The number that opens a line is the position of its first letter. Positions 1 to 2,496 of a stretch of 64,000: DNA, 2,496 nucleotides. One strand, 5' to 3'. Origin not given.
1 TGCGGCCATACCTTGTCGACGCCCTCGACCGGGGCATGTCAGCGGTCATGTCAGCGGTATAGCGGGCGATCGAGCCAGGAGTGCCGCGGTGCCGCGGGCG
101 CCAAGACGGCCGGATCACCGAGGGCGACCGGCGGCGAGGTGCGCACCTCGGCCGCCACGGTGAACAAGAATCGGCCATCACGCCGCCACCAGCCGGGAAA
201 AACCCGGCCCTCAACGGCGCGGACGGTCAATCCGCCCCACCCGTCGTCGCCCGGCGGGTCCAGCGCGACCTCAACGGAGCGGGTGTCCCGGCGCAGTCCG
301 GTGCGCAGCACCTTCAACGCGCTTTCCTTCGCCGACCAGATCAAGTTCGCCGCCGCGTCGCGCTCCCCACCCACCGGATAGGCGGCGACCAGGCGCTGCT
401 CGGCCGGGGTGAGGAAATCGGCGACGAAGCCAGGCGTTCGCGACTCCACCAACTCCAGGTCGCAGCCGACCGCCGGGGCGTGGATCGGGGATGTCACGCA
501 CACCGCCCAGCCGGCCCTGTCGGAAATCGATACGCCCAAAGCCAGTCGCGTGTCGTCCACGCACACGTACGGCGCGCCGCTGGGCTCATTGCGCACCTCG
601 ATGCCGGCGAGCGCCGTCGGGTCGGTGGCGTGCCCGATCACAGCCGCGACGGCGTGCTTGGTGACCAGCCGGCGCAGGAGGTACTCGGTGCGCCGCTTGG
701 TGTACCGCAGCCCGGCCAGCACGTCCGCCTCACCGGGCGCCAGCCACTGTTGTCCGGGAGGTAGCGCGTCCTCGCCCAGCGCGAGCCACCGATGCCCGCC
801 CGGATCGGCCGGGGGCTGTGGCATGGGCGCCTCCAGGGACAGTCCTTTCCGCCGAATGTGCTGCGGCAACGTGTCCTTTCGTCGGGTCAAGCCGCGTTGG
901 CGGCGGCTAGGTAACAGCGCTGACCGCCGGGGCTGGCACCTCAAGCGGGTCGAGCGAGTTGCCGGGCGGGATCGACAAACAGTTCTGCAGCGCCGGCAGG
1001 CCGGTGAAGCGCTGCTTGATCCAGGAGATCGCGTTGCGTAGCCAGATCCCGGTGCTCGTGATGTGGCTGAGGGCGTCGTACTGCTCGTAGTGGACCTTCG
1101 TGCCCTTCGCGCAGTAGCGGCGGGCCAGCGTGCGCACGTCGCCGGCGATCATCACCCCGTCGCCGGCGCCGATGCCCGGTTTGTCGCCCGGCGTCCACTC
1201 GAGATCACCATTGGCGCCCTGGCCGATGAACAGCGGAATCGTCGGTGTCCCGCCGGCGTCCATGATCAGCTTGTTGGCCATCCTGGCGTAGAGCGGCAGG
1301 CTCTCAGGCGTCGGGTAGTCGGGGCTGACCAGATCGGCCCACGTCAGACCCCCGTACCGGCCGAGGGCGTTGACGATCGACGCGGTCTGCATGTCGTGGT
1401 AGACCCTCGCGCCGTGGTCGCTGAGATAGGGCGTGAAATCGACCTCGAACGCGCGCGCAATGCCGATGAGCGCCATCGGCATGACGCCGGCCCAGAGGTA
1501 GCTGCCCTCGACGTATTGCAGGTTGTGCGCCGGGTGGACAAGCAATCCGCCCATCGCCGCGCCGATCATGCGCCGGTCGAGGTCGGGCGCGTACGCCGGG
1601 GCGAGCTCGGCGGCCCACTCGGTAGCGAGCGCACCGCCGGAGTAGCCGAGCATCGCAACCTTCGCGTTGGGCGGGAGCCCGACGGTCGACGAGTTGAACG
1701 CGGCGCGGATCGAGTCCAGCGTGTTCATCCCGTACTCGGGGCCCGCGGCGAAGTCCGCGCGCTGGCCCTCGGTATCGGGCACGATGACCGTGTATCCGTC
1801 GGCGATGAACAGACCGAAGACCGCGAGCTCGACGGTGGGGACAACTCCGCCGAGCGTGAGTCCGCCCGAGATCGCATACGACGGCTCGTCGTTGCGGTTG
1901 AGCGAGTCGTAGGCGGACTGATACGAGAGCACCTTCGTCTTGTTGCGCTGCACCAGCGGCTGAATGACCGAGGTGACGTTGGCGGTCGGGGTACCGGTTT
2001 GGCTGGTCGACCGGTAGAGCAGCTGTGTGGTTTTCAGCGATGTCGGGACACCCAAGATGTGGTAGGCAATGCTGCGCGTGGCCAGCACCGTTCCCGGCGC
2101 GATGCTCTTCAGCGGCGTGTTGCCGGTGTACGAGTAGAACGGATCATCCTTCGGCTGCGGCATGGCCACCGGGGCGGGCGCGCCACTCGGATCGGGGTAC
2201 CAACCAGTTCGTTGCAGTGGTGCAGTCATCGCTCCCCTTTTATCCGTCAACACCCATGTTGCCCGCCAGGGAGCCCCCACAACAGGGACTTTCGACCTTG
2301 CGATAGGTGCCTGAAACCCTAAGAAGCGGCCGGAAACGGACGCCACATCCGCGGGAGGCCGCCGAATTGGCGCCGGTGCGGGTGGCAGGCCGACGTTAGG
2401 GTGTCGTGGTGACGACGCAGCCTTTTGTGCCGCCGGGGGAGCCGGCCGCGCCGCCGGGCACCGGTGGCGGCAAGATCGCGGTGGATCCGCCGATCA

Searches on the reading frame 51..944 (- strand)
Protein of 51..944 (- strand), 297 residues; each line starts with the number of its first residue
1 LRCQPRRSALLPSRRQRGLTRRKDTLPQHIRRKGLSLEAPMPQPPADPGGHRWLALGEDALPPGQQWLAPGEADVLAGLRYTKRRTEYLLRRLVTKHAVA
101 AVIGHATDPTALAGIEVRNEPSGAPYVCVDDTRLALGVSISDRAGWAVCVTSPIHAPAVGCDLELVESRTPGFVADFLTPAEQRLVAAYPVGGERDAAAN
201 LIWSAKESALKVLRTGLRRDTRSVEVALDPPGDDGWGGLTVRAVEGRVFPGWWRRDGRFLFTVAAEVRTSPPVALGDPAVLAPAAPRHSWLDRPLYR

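Call 70: search_protein_families(library=pfam, proteins=[window:51-944:-], max_evalue=0.001)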
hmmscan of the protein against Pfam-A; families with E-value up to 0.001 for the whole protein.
window:51-944:- (297 aa): 1 family
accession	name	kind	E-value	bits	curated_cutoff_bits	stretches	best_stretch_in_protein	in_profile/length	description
PF01648.25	ACPS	-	1.3e-12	48.1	25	1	158-230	1-80/111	4'-phosphopantetheinyl transferase superfamily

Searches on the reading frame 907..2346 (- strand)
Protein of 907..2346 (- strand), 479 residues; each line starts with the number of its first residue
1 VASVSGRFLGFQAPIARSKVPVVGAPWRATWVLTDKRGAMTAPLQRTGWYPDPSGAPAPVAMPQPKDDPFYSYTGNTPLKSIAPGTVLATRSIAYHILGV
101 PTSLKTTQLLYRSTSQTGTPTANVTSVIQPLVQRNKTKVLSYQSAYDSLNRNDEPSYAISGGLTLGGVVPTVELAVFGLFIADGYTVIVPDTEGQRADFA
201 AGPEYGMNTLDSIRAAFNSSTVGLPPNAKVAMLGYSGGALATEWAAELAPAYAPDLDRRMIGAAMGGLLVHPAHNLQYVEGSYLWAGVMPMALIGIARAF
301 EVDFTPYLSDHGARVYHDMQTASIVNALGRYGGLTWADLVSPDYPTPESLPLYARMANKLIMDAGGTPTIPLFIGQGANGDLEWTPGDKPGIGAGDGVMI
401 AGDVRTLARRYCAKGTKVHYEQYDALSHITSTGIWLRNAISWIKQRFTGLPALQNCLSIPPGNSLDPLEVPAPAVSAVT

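Call 70: search_protein_families(library=pfam, proteins=[window:907-2346:-], max_evalue=0.001)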
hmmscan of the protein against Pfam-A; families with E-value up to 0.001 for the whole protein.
window:907-2346:- (479 aa): 1 family
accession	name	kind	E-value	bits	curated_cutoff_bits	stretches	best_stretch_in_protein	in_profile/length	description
PF03583.20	LIP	-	1.5e-41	143.1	23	2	173-377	15-223/286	Secretory lipase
